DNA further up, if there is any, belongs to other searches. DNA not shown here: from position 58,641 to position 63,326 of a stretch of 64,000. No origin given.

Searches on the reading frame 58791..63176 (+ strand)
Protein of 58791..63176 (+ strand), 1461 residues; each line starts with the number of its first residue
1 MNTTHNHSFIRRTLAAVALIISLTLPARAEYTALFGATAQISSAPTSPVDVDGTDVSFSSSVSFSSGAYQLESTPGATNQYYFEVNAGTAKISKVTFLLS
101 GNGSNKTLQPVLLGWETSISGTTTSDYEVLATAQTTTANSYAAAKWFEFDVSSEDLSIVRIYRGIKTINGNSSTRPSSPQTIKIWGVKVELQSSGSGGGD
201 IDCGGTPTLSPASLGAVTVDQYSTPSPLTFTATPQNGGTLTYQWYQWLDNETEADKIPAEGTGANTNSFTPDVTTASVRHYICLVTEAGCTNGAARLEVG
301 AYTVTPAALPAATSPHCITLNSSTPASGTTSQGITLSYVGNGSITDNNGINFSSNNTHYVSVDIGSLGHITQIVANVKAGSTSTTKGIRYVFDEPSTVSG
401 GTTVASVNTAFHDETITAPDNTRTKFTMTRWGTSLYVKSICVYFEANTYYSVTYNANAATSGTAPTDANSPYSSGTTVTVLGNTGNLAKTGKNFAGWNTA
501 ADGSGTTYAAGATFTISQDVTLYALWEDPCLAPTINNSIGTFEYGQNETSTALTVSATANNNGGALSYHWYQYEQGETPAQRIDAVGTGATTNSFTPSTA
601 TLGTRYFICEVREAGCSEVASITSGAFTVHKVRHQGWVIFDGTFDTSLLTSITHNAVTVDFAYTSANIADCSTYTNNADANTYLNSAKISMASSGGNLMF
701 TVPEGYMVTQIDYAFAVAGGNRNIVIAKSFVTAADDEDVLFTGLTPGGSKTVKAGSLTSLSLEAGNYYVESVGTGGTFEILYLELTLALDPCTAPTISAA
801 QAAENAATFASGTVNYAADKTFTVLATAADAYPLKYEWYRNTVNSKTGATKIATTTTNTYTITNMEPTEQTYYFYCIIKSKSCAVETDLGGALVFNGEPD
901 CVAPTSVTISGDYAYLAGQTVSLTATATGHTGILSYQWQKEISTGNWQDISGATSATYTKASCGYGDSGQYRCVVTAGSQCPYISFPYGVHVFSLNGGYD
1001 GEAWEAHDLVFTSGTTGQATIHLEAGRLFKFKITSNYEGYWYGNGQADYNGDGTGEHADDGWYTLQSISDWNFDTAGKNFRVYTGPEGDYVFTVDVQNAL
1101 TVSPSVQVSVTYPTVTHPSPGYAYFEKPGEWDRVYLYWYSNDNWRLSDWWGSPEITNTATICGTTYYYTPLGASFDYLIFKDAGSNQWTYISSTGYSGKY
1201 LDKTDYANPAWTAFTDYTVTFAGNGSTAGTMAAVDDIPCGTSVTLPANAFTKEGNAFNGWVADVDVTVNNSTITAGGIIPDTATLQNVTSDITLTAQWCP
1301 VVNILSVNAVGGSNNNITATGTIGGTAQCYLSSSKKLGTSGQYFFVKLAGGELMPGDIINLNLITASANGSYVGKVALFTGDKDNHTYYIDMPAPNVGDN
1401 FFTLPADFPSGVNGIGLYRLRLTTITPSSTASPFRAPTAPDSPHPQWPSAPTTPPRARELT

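Call 13: search_protein_families(library=pfam, proteins=[window:58791-63176:+])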
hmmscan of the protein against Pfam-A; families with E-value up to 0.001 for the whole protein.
window:58791-63176:+ (1461 aa): 3 families
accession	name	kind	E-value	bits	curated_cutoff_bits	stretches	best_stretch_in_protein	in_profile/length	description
PF09479.16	Flg_new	-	6.4e-15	55.5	27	2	450-524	1-64/65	Listeria-Bacteroides repeat domain (List_Bact_rpt)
PF21027.3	Sde0182_C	-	5.5e-08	33.7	27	0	553-616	4-70/83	Cellulose-binding protein Sde0182, C-terminal domain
PF13927.12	Ig_3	-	3.9e-05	24.5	30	0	915-976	13-77/78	Immunoglobulin domain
